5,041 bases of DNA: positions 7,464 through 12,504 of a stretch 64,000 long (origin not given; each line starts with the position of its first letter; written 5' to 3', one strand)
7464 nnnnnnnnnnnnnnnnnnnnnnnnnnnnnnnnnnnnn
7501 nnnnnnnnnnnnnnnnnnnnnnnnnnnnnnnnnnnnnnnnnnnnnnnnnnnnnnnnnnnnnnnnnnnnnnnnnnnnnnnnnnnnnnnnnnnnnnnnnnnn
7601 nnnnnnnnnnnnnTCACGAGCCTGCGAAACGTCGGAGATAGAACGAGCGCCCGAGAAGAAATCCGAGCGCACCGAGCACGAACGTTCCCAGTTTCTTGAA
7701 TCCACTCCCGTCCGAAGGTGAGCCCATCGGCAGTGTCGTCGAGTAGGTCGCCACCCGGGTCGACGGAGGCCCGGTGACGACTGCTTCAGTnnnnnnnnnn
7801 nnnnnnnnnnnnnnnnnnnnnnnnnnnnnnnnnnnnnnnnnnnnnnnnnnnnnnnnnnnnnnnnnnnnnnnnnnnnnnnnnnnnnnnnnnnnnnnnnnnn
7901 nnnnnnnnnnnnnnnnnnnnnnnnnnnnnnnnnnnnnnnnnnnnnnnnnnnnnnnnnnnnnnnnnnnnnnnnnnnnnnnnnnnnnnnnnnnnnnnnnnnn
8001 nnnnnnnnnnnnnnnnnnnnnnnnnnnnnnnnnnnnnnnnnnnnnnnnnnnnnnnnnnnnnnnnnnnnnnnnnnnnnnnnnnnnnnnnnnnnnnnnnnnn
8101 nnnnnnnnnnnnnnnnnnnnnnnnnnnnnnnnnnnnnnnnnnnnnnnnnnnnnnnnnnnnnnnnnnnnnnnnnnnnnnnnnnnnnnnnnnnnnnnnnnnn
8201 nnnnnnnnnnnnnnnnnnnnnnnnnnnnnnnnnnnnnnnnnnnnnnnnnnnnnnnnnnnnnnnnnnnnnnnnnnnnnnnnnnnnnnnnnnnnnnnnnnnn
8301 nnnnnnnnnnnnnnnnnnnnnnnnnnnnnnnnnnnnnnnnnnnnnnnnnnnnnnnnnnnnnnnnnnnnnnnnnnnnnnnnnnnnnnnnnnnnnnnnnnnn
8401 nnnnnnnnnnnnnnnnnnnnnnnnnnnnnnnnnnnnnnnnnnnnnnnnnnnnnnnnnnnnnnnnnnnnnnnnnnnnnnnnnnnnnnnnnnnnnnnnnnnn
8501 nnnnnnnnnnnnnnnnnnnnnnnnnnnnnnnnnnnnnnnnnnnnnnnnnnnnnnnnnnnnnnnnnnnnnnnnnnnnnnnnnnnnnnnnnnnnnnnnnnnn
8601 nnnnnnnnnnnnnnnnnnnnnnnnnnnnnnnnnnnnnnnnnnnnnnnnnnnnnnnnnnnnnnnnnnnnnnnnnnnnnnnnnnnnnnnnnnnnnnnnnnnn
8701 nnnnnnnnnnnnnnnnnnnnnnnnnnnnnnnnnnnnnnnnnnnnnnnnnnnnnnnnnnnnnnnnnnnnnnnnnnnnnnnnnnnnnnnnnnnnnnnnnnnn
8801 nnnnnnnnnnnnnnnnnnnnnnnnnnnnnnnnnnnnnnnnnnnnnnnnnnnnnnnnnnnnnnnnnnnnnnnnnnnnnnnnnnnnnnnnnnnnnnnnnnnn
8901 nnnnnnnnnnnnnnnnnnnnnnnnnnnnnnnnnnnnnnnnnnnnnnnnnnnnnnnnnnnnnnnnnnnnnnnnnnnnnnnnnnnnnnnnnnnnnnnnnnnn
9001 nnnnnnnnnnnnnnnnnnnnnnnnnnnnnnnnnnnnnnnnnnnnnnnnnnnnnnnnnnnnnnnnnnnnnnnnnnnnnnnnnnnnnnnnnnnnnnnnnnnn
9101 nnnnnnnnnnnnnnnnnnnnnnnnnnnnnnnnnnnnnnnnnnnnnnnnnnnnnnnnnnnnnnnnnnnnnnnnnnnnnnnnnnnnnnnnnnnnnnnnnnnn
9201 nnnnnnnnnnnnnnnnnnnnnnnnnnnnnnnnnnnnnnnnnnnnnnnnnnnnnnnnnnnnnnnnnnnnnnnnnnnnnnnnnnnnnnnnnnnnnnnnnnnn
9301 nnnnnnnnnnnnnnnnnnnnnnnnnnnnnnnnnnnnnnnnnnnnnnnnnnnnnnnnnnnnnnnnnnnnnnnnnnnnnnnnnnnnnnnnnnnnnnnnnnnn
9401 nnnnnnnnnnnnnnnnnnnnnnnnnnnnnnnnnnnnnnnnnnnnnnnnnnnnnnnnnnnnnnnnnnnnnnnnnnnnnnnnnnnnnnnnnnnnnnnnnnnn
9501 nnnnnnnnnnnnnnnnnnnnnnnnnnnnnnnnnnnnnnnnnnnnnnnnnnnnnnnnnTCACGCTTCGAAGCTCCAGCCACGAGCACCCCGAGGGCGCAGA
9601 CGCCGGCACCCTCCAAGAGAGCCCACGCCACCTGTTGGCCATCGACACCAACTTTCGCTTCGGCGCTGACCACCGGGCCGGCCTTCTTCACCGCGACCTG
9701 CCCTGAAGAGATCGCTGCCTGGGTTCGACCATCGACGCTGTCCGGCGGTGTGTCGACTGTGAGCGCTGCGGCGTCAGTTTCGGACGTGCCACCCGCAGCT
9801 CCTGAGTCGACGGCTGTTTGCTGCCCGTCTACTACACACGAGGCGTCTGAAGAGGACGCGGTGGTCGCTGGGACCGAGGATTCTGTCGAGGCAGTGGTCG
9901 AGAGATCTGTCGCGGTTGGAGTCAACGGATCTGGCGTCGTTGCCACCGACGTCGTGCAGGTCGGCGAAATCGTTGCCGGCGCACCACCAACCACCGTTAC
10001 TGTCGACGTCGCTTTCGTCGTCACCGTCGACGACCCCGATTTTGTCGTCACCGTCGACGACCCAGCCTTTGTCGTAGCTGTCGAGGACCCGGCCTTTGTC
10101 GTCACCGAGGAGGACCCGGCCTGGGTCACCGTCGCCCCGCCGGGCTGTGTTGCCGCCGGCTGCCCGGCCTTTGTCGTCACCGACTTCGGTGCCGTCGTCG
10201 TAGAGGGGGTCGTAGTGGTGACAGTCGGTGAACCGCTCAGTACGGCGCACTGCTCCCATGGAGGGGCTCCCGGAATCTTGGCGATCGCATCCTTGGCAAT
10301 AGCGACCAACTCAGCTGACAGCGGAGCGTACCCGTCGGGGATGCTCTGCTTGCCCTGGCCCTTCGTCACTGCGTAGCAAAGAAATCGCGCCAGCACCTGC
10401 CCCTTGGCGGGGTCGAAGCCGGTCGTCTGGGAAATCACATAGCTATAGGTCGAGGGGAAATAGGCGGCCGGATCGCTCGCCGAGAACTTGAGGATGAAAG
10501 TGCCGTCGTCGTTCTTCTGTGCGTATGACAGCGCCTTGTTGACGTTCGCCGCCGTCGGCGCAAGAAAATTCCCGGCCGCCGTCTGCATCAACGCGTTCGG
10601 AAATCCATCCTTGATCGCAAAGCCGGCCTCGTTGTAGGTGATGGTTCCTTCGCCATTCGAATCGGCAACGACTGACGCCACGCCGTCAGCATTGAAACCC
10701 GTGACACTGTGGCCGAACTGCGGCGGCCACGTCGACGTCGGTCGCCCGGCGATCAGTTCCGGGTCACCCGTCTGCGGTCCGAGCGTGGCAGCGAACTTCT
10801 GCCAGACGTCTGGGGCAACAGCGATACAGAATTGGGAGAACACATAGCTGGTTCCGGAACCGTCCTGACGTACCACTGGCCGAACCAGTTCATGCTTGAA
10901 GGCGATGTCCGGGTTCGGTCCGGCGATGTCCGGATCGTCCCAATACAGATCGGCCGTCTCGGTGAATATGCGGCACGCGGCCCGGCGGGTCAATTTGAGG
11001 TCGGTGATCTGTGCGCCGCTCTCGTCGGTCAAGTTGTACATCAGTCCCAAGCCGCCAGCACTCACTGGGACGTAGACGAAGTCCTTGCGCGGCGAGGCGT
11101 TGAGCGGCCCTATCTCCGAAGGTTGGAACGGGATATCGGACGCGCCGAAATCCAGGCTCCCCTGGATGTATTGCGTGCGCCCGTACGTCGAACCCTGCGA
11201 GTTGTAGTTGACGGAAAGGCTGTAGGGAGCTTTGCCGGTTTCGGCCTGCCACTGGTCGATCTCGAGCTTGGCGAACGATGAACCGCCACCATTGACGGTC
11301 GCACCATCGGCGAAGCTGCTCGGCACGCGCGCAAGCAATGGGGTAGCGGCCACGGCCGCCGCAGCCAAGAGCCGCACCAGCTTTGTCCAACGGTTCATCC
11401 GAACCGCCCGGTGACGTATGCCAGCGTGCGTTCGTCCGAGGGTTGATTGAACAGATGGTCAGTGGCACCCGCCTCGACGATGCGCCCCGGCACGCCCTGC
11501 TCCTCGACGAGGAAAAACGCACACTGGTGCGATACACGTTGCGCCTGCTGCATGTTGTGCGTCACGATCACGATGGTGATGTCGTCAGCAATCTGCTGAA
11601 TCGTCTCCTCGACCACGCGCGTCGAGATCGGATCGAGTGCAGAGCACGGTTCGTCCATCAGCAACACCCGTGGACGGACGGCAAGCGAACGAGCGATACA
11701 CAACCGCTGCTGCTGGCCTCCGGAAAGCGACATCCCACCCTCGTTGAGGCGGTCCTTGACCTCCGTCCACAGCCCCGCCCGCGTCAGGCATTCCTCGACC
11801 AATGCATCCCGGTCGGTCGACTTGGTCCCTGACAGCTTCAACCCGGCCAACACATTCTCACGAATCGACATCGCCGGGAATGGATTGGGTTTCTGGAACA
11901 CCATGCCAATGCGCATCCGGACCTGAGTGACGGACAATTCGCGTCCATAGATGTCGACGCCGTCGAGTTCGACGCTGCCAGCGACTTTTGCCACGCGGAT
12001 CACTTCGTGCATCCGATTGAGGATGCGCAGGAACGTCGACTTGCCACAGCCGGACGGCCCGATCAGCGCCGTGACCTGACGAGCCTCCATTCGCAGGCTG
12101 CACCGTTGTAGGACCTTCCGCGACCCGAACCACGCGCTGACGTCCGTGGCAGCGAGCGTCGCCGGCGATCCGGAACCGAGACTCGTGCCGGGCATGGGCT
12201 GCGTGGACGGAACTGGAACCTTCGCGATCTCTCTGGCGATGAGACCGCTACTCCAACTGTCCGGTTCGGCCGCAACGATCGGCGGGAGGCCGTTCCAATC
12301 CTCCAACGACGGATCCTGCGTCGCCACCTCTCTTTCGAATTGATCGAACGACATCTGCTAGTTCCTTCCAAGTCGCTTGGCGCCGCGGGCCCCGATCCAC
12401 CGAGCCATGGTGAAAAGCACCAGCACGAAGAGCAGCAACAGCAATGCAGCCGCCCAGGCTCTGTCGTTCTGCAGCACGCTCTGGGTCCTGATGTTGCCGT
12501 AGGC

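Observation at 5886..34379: Shared C-terminal tail P-A-[ND]-x-P-E-x-[PS] + hydrophobic helix + Arg/Lys cluster on four secreted proteins: candidate cognate sorting signal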

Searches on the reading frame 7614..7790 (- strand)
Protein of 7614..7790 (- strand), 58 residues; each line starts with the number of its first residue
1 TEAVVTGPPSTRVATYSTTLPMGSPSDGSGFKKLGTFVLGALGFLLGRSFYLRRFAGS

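Call 78: search_protein_families(library=ncbifam, proteins=[window:7614-7790:-], max_evalue=10)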
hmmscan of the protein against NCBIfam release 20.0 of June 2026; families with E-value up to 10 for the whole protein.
window:7614-7790:- (58 aa): 0 families

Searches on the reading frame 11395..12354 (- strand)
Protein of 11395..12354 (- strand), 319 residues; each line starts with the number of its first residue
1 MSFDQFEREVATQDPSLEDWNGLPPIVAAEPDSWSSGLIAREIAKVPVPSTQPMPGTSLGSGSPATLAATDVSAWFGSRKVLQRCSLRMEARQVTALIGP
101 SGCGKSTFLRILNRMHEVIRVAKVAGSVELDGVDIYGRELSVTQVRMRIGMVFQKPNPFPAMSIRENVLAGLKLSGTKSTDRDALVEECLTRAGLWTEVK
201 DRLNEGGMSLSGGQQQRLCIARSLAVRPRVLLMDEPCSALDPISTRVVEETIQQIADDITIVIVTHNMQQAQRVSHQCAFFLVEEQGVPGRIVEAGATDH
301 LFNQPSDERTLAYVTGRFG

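Call 80: search_protein_families(library=pfam, proteins=[window:11395-12354:-], max_evalue=0.001)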
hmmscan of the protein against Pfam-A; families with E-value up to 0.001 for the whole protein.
window:11395-12354:- (319 aa): 7 families
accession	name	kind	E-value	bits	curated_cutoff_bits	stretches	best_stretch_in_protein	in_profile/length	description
PF00005.33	ABC_tran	-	2.5e-32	112.8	25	1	82-237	1-136/137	ABC transporter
PF13304.12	AAA_21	-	3.7e-10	40.8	27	1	94-127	1-34/304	AAA domain, putative AbiEii toxin, Type IV TA system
PF02463.25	SMC_N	-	3.6e-07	30.3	40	1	92-284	24-215/220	RecF/RecN/SMC N terminal domain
PF13401.12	AAA_22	-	7.3e-05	23.5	27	1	91-187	4-73/130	AAA domain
PF03215.21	Rad17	-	0.00012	22.5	23.8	1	81-121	34-73/186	Rad17 P-loop domain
PF20703.3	nSTAND1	-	0.00033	20.9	27.1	1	69-110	10-51/379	Novel STAND NTPase 1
PF03193.22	RsgA_GTPase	-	0.00082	19.7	30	0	91-126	106-139/174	RsgA GTPase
